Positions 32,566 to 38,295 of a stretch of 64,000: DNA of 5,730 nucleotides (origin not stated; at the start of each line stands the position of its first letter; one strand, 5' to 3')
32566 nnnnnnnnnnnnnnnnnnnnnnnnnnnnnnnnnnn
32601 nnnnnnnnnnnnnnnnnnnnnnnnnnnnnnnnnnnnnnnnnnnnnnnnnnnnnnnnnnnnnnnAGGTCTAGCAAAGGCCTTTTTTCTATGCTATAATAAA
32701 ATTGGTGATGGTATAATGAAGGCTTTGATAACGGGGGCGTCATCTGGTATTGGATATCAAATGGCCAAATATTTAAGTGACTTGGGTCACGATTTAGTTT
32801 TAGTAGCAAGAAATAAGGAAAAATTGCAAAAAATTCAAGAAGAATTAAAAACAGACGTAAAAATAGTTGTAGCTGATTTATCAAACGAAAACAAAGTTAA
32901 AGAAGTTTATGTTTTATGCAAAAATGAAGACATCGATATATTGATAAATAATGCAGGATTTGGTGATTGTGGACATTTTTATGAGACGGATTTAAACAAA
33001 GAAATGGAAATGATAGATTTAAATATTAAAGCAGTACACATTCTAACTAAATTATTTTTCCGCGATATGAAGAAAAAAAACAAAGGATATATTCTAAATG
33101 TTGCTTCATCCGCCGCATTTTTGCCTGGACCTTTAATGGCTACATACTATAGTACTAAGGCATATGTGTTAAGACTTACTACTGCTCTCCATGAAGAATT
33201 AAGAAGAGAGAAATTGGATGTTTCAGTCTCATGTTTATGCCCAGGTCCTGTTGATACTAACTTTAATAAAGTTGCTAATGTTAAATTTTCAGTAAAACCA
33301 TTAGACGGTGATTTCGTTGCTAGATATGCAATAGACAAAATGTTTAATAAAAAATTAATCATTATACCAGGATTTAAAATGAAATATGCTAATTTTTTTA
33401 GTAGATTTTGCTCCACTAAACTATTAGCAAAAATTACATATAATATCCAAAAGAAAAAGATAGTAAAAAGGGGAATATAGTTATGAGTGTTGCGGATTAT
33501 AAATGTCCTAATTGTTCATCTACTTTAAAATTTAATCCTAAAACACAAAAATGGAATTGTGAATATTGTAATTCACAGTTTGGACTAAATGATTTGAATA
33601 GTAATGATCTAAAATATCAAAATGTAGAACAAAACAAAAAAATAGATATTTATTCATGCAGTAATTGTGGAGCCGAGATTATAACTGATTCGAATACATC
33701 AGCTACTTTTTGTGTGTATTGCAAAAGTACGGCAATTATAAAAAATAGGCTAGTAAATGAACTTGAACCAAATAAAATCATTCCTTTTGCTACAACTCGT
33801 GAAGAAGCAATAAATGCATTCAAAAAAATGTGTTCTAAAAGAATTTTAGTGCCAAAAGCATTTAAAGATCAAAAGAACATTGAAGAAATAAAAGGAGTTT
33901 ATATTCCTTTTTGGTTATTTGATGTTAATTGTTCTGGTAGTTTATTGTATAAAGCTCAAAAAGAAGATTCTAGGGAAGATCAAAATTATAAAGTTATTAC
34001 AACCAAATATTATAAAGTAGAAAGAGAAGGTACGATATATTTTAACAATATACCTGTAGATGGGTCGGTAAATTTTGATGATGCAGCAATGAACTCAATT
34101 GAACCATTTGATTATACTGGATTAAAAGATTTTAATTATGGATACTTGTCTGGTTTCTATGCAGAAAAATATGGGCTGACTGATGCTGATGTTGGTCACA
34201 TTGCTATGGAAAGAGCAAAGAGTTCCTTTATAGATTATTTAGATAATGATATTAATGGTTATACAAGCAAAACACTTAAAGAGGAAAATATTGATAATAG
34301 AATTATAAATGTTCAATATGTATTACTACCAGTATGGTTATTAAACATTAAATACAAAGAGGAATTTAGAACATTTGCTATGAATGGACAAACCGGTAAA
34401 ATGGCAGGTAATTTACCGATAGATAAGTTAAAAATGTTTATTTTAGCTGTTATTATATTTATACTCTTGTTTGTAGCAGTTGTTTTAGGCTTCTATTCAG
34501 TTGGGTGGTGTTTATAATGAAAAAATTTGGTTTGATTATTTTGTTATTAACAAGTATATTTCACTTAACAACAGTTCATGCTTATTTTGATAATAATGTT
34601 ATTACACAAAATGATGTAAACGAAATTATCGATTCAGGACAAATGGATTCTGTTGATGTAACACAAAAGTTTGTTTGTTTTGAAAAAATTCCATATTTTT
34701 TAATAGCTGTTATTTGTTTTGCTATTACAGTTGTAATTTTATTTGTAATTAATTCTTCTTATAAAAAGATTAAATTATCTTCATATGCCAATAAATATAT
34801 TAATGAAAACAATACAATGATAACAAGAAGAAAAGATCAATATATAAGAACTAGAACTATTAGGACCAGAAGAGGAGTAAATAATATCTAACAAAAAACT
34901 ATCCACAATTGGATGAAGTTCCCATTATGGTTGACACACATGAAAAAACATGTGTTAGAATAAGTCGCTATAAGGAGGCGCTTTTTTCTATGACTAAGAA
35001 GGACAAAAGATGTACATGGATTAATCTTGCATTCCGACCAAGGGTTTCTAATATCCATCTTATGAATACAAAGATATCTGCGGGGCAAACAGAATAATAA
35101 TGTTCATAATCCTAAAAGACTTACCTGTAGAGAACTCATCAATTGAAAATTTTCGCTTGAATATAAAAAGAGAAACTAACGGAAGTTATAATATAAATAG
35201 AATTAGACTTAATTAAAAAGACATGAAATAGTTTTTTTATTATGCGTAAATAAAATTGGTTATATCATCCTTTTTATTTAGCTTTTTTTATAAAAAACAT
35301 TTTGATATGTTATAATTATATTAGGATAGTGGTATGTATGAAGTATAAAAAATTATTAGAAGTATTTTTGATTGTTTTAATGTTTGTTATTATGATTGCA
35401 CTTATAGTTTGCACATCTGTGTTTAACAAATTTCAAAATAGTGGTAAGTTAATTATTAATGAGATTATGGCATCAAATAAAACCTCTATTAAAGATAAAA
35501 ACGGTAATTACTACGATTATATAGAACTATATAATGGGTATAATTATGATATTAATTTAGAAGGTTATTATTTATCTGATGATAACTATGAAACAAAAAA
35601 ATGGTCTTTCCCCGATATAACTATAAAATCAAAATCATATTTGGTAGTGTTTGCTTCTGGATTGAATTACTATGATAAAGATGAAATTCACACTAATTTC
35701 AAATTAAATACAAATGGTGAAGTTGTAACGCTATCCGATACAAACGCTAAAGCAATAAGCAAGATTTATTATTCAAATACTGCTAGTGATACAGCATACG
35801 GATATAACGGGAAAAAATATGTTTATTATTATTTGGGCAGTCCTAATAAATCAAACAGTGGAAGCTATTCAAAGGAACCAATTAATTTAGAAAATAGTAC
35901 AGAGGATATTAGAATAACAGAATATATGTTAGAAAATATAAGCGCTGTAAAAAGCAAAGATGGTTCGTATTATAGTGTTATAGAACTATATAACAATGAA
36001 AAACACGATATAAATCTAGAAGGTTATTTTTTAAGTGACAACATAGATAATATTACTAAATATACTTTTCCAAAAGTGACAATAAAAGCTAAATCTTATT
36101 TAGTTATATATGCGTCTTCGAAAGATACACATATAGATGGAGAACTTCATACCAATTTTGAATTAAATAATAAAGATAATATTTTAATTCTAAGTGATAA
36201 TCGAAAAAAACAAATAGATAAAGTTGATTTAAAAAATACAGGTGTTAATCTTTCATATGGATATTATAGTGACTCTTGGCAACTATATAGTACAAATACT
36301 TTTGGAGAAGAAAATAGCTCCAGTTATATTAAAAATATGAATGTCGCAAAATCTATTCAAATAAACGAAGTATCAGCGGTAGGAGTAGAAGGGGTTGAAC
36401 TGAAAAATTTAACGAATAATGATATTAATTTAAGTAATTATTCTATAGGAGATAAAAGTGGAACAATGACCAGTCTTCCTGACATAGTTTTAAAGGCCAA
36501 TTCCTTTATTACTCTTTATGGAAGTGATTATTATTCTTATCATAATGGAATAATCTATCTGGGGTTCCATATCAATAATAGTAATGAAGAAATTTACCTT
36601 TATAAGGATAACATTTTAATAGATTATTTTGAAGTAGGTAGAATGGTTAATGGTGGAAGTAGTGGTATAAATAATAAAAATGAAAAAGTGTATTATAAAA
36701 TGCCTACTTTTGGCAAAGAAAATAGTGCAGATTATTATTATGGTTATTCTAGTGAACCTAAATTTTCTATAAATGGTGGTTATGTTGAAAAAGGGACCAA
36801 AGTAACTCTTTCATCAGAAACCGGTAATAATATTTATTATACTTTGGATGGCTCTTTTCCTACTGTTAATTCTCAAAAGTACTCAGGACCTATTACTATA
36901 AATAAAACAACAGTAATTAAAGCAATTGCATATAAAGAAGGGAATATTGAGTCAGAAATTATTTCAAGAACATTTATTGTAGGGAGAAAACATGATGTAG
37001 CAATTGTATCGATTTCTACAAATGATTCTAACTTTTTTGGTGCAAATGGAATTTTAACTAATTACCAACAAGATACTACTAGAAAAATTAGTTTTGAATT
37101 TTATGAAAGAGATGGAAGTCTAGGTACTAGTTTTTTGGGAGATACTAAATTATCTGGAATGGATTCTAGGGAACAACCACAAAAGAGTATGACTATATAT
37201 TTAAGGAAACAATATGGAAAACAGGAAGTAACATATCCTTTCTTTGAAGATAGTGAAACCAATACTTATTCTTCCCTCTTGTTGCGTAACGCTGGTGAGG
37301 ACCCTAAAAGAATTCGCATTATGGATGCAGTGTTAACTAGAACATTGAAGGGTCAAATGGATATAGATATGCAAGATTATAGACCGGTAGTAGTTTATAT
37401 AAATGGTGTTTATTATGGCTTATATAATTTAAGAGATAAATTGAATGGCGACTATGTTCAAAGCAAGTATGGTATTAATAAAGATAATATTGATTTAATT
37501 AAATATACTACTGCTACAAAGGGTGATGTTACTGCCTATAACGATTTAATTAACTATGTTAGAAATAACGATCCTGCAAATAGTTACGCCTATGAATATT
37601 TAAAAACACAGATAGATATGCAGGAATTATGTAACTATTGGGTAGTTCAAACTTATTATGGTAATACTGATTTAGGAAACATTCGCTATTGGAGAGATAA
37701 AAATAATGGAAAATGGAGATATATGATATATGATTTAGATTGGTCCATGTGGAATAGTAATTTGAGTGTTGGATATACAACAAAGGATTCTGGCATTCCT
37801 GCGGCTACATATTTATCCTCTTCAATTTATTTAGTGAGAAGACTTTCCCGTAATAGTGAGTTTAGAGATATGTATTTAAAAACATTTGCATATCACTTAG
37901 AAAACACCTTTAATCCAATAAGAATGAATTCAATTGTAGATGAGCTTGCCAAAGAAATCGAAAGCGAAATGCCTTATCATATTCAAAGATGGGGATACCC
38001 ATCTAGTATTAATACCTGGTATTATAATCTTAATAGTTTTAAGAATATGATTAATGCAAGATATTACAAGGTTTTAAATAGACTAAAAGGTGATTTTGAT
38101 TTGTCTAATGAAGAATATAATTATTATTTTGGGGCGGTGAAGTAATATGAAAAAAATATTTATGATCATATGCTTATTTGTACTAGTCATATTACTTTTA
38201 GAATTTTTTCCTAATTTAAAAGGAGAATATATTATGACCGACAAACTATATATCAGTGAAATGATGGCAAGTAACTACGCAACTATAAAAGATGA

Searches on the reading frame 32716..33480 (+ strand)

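Call 51: search_protein_families(library=pfam, proteins=[window:32716-33480:+], max_evalue=0.0001)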
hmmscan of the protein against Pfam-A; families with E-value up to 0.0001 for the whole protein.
window:32716-33480:+ (254 aa): 5 families
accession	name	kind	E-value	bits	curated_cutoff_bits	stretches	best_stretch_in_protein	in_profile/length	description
PF00106.31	adh_short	-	3.6e-44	151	26.6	1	3-186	3-189/195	short chain dehydrogenase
PF13561.12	adh_short_C2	-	1.4e-24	87.4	27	1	7-185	1-182/236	Enoyl-(Acyl carrier protein) reductase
PF08659.16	KR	-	3.4e-09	37.3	22.6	1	4-151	4-156/180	KR domain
PF13460.12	NAD_binding_10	-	3.4e-07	30.7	27.2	1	7-168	1-137/184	NAD(P)H-binding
PF01370.27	Epimerase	-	4.1e-06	26.8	20.9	1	3-90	1-82/240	NAD dependent epimerase/dehydratase family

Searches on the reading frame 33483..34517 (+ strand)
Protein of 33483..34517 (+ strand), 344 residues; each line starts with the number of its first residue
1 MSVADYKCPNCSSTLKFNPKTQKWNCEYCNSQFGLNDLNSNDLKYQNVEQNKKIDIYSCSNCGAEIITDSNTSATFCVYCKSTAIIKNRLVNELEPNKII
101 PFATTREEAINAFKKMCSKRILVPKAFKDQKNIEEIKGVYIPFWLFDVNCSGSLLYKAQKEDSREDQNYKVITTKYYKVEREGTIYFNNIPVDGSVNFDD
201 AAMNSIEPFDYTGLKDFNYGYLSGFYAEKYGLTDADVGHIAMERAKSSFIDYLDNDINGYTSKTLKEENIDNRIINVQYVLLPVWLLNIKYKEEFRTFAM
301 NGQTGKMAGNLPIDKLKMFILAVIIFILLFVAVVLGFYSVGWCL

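Call 51: search_protein_families(library=pfam, proteins=[window:33483-34517:+], max_evalue=0.0001)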
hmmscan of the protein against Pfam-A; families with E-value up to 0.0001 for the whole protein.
window:33483-34517:+ (344 aa): 1 family
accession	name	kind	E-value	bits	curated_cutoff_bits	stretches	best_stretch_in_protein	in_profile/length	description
PF08271.17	Zn_Ribbon_TF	-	3.7e-05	23.6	29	0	6-29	1-25/43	TFIIB zinc-binding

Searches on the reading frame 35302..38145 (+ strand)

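Call 51: search_protein_families(library=pfam, proteins=[window:35302-38145:+], max_evalue=0.0001)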
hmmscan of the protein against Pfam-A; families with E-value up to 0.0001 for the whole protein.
window:35302-38145:+ (947 aa): 4 families
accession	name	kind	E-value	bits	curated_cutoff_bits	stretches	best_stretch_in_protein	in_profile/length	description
PF08757.17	CotH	-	3.1e-39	135.8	23.8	1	619-921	5-319/322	CotH kinase protein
PF00932.25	LTD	-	5e-39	133.5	34.3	3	199-309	4-106/109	Lamin Tail Domain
PF13290.12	CHB_HEX_C_1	-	1.8e-19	69.9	22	1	491-554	2-66/67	Chitobiase/beta-hexosaminidase C-terminal domain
PF13287.12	Fn3_assoc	-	3.5e-18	65.9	23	1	501-558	1-59/59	Fn3 associated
